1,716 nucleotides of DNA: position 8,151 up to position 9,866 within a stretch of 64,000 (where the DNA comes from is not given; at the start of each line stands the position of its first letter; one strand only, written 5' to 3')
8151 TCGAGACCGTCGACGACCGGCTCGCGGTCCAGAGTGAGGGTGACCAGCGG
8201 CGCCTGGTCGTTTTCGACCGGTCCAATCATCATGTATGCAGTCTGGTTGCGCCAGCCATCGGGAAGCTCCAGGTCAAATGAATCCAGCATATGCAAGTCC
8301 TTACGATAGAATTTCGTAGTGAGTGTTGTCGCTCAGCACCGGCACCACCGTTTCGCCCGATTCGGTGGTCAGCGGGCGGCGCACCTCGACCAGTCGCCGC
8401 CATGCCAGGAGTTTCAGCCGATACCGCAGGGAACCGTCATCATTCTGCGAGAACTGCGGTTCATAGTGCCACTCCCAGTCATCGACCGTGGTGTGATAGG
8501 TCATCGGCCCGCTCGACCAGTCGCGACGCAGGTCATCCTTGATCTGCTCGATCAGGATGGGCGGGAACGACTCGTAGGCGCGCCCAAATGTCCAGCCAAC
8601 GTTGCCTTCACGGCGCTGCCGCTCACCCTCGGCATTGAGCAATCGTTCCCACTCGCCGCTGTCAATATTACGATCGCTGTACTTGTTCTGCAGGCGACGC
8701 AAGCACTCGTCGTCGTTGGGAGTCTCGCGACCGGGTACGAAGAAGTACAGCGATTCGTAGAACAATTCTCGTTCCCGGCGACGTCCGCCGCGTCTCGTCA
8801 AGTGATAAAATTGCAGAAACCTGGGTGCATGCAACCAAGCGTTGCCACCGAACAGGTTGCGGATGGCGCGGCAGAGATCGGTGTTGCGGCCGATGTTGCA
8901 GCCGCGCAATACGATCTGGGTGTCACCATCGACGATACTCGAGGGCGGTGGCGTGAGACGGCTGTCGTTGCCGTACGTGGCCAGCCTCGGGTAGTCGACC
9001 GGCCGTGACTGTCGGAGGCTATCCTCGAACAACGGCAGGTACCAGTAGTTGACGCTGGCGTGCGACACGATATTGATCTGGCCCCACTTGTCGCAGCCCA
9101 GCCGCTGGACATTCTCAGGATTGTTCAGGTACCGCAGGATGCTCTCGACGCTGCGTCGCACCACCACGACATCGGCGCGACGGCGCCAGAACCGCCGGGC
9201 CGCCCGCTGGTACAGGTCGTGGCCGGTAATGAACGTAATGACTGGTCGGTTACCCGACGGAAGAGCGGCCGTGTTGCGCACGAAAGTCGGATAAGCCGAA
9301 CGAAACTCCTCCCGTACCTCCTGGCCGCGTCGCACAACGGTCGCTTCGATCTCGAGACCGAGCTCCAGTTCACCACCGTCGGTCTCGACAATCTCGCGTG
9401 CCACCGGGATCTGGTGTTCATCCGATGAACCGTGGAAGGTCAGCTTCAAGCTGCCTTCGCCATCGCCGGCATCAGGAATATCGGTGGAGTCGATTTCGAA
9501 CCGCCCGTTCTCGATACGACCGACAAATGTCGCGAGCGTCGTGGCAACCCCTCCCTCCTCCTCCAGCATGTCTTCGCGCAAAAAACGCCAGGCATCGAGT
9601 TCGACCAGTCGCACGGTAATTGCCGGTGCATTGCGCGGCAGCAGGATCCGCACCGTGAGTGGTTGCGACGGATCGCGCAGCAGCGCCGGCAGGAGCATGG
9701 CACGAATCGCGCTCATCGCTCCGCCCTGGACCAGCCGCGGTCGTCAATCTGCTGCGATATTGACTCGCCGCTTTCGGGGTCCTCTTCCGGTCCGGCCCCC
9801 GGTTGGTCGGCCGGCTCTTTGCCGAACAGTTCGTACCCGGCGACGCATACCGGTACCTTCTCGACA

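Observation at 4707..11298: T6SS cargo island: PAAR spike protein plus two candidate effector/immunity pairs from families I cannot name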

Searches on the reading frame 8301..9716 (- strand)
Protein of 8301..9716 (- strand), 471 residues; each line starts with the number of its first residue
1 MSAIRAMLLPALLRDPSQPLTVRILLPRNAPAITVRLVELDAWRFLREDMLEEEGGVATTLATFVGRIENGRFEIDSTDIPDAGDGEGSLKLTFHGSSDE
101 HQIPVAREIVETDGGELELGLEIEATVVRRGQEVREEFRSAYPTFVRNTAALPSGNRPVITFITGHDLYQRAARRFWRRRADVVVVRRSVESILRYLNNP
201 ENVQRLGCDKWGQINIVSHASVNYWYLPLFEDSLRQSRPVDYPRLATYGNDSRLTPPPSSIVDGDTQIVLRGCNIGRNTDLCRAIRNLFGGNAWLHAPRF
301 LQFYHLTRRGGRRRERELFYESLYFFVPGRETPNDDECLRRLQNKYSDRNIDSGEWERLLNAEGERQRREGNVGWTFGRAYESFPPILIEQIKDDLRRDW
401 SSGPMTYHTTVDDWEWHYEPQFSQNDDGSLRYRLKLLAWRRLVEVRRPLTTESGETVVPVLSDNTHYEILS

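Call 3: search_protein_families(library=pfam, proteins=[window:8301-9716:-], max_evalue=0.1)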
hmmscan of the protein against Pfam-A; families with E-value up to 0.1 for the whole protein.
window:8301-9716:- (471 aa): 0 families

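Call 6: search_protein_families(library=ncbifam, proteins=[window:8301-9716:-], max_evalue=0.1)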
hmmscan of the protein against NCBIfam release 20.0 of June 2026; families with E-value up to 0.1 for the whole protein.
window:8301-9716:- (471 aa): 0 families

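Call 7: find_homologous_proteins(query=window:8301-9716:-)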
Query window:8301-9716:- (471 aa): 6 proteins with E <= 0.001 among 8000 candidates.
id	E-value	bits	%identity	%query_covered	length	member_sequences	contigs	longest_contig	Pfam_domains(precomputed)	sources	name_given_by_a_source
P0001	0.0e+0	1088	100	100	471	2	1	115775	-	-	-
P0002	1.6e-114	401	43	99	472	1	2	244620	-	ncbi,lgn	-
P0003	7.2e-97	343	39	99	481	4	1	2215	-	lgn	-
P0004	2.4e-26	111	31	68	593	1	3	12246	-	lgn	-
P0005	9.2e-20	89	29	65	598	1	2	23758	-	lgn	-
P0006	1.1e-4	39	26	40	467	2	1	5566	-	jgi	-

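Call 8: find_encoding_contigs(protein=P0002, flank=10000, max_places=3)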
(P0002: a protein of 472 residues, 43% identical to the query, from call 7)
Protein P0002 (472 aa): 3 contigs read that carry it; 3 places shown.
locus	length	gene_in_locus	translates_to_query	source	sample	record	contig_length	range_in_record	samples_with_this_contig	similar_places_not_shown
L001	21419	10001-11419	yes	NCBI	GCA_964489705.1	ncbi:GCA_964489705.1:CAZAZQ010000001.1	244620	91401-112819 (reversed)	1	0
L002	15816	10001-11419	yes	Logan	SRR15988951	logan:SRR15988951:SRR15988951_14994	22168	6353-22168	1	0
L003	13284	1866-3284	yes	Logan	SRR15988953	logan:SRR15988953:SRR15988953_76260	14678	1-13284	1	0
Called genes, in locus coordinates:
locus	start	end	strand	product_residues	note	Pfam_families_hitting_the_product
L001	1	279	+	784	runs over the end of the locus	PF01578:Cytochrom_C_asm, PF16327:CcmF_C (weak)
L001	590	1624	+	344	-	PF03462:PCRF, PF00472:RF-1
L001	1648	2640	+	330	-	PF01515:PTA_PTB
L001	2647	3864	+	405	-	PF00155:Aminotran_1_2, PF01041:DegT_DnrJ_EryC1 (weak)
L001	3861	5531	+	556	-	PF01293:PEPCK_ATP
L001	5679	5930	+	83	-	PF09723:Zn_ribbon_8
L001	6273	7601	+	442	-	PF01565:FAD_binding_4, PF02913:FAD-oxidase_C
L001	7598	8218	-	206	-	-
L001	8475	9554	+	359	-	PF05488:PAAR_motif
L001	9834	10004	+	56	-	-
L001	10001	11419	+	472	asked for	-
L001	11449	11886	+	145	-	PF08786:DcrB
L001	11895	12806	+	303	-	-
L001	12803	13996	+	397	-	-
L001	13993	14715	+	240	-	-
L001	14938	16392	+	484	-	PF02861:Clp_N, PF05621:TniB (weak), PF13191:AAA_16 (weak), PF23569:NBD_SMAX1 (weak), PF00004:AAA, PF17871:AAA_lid_9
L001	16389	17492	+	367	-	PF07724:AAA_2, PF00004:AAA, PF07728:AAA_5, PF10431:ClpB_D2-small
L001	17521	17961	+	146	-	PF05591:T6SS_VipA (weak)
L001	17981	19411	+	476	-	PF17541:TssC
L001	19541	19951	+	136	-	PF17642:TssD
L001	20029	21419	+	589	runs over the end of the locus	PF05954:Phage_GPD, PF04717:Phage_base_V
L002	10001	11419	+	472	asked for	-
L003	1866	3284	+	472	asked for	-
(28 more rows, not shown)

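Call 9: find_encoding_contigs(protein=P0005, flank=10000, max_places=3)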
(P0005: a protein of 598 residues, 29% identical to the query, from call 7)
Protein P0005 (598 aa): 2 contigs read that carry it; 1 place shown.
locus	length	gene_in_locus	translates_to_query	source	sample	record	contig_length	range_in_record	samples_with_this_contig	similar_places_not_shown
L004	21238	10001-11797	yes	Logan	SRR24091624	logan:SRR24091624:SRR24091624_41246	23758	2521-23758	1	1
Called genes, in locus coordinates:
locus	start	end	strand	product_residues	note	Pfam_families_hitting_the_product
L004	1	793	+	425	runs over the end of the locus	PF00724:Oxidored_FMN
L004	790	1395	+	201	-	PF00440:TetR_N, PF16925:TetR_C_13 (weak), PF21993:TetR_C_13_2, PF17940:TetR_C_31 (weak)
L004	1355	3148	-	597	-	PF01546:Peptidase_M20 (weak), PF04389:Peptidase_M28, PF13180:PDZ_2, PF00595:PDZ (weak), PF17820:PDZ_6 (weak)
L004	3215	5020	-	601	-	-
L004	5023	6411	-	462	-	-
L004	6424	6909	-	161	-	PF13279:4HBT_2, PF03061:4HBT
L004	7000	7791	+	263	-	PF00378:ECH_1, PF16113:ECH_2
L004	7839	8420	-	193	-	-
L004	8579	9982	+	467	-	PF00691:OmpA, PF01471:PG_binding_1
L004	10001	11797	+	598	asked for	-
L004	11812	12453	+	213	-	-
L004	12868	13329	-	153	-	-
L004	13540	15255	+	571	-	PF07626:PSD3, PF07637:PSD5, PF07631:PSD4, PF07627:PSCyt3, PF07624:PSD2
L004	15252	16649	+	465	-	PF07586:HXXSHH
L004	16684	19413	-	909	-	PF25275:Golvesin_C, PF01520:Amidase_3 (weak)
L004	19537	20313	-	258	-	-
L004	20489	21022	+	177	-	-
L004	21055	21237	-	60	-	?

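Call 14: search_solved_structures(query=window:8301-9716:-, max_evalue=1)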
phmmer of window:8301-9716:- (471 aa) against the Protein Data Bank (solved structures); distinct sequences matched with E-value up to 1: 0.

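Call 17: search_protein_families(library=pfam, proteins=[L001:12803-13996:+, L001:13993-14715:+, L001:7598-8218:-, L004:8579-9982:+, L004:11812-12453:+, L001:11895-12806:+], max_evalue=0.1)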
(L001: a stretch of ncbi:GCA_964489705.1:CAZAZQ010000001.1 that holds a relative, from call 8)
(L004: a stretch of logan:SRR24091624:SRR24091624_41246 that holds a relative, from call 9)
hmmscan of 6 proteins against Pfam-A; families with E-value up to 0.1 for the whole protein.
L001:12803-13996:+ (397 aa): 0 families

L001:13993-14715:+ (240 aa): 0 families

L001:7598-8218:- (206 aa): 0 families

L004:8579-9982:+ (467 aa): 3 families
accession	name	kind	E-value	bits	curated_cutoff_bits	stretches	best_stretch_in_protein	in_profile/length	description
PF01471.23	PG_binding_1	-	4.8e-10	39.9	23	1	253-293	17-57/57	Putative peptidoglycan binding domain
PF00691.25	OmpA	-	5.7e-09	36.6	27.2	1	153-215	2-66/98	OmpA family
PF13620.12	CarboxypepD_reg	-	0.0041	17.9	32.3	0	412-442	26-56/82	Carboxypeptidase regulatory-like domain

L004:11812-12453:+ (213 aa): 0 families

L001:11895-12806:+ (303 aa): 2 families
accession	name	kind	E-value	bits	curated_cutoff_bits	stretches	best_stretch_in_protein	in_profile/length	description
PF13620.12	CarboxypepD_reg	-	0.026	15.3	32.3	1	244-298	10-64/82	Carboxypeptidase regulatory-like domain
PF05239.21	PRC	-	0.031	14.7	21.2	1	59-112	17-71/78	PRC-barrel domain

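Call 27: search_protein_families(library=pfam, proteins=[L004:7839-8420:-, L004:12868-13329:-], max_evalue=0.1)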
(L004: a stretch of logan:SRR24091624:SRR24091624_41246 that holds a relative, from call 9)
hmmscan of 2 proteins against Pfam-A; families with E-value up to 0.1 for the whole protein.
L004:7839-8420:- (193 aa): 1 family
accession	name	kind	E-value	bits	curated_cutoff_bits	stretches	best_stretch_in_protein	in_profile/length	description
PF13620.12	CarboxypepD_reg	-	0.00066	20.4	32.3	1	140-191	5-56/82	Carboxypeptidase regulatory-like domain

L004:12868-13329:- (153 aa): 0 families

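Call 28: search_protein_representatives(alignment_id=A1)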
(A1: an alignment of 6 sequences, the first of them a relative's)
Query: 6 sequences, 480 profile positions. Proteins with E-value up to 0.001 (for the whole library): 885; up to 1e-10: 431; up to 1e-30: 88. The best 150 are listed.
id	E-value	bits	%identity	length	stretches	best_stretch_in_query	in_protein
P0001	3.4e-197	672.3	-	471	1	1-479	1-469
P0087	1.3e-171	588.0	-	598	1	1-480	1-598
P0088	1.7e-130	452.3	-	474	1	1-480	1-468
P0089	5.4e-115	401.3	-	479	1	4-480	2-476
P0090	6.3e-110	384.5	-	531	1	1-480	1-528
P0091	9.1e-110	384.0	-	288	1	183-480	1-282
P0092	2.0e-108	379.6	-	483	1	1-479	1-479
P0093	3.7e-105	368.8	-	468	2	90-474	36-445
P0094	9.3e-99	347.7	-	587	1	3-479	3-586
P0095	2.9e-96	339.5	-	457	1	1-480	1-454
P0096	2.4e-92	326.5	-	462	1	1-480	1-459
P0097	4.3e-92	325.7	-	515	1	4-480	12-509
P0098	2.1e-91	323.4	-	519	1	3-480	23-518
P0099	2.6e-90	319.9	-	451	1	1-480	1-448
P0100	2.1e-89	316.9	-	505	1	4-480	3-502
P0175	5.2e-30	121.0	-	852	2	234-461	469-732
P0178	1.4e-29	119.6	-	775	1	124-449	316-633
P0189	5.0e-27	111.2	-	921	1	129-479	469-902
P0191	3.5e-26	108.4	-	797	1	147-353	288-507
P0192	5.3e-26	107.8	-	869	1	136-385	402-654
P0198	1.5e-25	106.3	-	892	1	133-400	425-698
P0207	2.2e-24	102.4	-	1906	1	148-361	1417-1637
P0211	1.7e-23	99.5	-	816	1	147-358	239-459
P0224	2.3e-21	92.5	-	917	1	135-478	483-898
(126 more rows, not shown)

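Call 29: search_protein_families(library=pfam, proteins=[P0207, P0189, P0175, P0198, P0192, P0191, P0178, P0211, P0224], max_evalue=0.001)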
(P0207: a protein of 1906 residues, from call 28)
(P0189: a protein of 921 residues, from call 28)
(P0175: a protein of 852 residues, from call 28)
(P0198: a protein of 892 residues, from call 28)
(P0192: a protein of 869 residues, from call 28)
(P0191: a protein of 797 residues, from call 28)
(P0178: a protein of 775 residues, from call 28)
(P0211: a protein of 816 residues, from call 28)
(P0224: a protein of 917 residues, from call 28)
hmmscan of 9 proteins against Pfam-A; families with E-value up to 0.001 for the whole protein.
P0207 (1906 aa): 1 family
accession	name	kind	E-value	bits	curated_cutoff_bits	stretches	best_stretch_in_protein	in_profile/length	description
PF13699.11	eCIS_core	-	3.7e-66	219.7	22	2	1206-1282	1-77/79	eCIS core domain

P0189 (921 aa): 0 families

P0175 (852 aa): 0 families

P0198 (892 aa): 1 family
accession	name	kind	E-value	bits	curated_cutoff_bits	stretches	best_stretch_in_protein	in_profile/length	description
PF13699.11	eCIS_core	-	4e-32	110.6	22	1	289-364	2-77/79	eCIS core domain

P0192 (869 aa): 1 family
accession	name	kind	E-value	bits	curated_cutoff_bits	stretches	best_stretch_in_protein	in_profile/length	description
PF13699.11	eCIS_core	-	8.5e-31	106.4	22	1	261-337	2-78/79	eCIS core domain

P0191 (797 aa): 1 family
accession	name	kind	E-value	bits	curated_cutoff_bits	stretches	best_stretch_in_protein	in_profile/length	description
PF13699.11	eCIS_core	-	4.2e-32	110.6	22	1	126-201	1-76/79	eCIS core domain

P0178 (775 aa): 0 families

P0211 (816 aa): 1 family
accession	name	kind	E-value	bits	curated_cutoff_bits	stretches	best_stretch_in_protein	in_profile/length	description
PF13699.11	eCIS_core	-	6.8e-31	106.7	22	1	30-107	1-78/79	eCIS core domain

P0224 (917 aa): 0 families

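Call 43: predict_structure(alignment_id=A2)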
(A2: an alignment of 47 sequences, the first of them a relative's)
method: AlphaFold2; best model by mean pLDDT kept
length: 471 residues; sequences in the alignment: 47
mean_pLDDT: 90.4   pTM: 0.85
mean pLDDT of the five models: 90.4, 90.1, 89.8, 89.5, 89.5
residues with pLDDT >= 90: 358; 70-90: 76; 50-70: 27; < 50: 10
segments of 3 or more residues with pLDDT < 50: 44-46, 48-54
pLDDT, mean of each block of 10 residues (from residue 1): 88 89 97 96 46 63 97 97 82 97 89 82 95 95 80 82 96 91 96 98 96 97 94 74 94 97 97 95 97 97 79 77 97 97 96 96 94 92 93 92 79 95 94 96 96 86 94 93
secondary structure, 60 per line:
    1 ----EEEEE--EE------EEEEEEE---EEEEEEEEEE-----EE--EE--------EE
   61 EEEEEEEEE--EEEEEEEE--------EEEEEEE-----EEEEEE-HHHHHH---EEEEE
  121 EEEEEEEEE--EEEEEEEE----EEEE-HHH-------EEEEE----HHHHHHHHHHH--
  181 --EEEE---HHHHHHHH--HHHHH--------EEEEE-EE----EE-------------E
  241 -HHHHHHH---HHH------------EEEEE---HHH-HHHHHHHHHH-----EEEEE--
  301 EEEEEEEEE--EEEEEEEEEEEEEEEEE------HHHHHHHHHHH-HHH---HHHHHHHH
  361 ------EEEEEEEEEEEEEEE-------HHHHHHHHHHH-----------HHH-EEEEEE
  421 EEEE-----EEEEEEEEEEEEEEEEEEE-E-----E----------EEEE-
elements in order: E5-9 E20-26 E30-39 E59-69 E72-79 E88-94 E100-105 H107-112 E116-129 E132-139 E144-147 E159-163 H168-178 E183-186 H190-197 H200-204 E213-217 H242-248 E267-271 H279-288 E294-298 E301-309 E312-328 H335-345 H353-360 E367-381 H389-399 E415-424 E430-448 E467-470

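Call 47: fold_search(model_id=the predicted structure, library=pdb)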
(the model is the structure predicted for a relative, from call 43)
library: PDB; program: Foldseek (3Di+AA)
matches with E <= 10: 639; with E <= 0.001: 0
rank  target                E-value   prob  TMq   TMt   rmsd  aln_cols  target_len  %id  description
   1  3hlk_A                1.2e-03  0.44  0.15  0.17  16.5       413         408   11  Crystal structure of human mitochondrial acyl-CoA thioesterase (ACOT2) (released 2009-06-23)
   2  3hlk_B                3.9e-03  0.30  0.15  0.16  16.5       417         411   10  Crystal structure of human mitochondrial acyl-CoA thioesterase (ACOT2) (released 2009-06-23)
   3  12dl_AA               8.8e-03  0.09  0.12  0.09  22.9       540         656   10  Native structure of the cytoplasmic lattice (CPL) asymmetric unit from mouse MII eggs (released 2026-04-08)
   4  8zsa_A                1.7e-02  0.18  0.13  0.17  17.8       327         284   13  Crystal structure of 4VPMT2 (released 2025-03-19)
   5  9xrl_V                2.1e-02  0.07  0.11  0.09  20.4       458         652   11  Structure of mouse cytoplasmic lattice (CPL) repeating unit (released 2026-03-18)
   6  8i4y_A                2.6e-02  0.08  0.13  0.04  22.8       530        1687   10  CalA3 complex structure with amidation product (released 2023-02-22)
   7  8i5b_B                3.5e-02  0.30  0.13  0.26  12.1       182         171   10  Structure of human Nav1.7 in complex with bupivacaine (released 2023-06-14)
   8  9k2f_D                4.0e-02  0.23  0.13  0.22  21.8       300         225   10  Crystal Structure of CyaF/SAH in open conformational state (released 2025-10-22)
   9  6nf2_H                5.0e-02  0.89  0.18  0.48   5.9       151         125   11  Cryo-EM structure of vaccine-elicited antibody 0PV-c.01 in complex with HIV-1 Env BG505 DS-SOSIP and antibodies VRC03  (released 2019-07-24)
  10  8v8k_C                5.3e-02  0.84  0.16  0.48   6.5       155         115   10  Crystal Structure of Nanobody NbE (released 2024-09-11)
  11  4zwj_A                6.6e-02  0.54  0.14  0.09  12.0       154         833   10  Crystal structure of rhodopsin bound to arrestin by femtosecond X-ray laser (released 2015-07-29)
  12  8v8k_A                7.0e-02  0.82  0.16  0.47   6.7       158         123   10  Crystal Structure of Nanobody NbE (released 2024-09-11)
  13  7wr4_C                7.4e-02  0.57  0.16  0.27   7.8       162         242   12  Crystal structure of OspC3-calmodulin-caspase-4 complex (released 2023-01-25)
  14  8qot_B                7.9e-02  0.89  0.17  0.52   6.0       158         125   10  Structure of the mu opioid receptor bound to the antagonist nanobody NbE (released 2023-12-27)
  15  4j2q_A                1.1e-01  0.54  0.16  0.20  12.2       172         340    9  Crystal structure of C-terminally truncated arrestin reveals mechanism of arrestin activation (released 2013-05-01)
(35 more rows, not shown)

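Call 48: search_solved_structures(query=A2, max_evalue=10, show_alignments=3)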
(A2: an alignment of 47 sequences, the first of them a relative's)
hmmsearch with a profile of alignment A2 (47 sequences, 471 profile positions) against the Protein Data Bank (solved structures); distinct sequences matched with E-value up to 10: 0.

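Call 78: find_encoding_contigs(protein=P0006, flank=10000, max_places=2)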
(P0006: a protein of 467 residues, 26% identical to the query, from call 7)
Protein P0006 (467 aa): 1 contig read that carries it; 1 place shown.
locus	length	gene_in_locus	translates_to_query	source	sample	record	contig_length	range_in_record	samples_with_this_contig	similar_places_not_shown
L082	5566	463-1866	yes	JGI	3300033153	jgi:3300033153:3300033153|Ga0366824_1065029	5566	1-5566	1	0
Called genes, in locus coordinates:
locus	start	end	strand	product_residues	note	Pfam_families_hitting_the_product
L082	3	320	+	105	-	?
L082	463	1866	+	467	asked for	-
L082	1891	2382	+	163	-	PF08786:DcrB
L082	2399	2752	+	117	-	-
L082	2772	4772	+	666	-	-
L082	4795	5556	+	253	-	PF16244:DUF4901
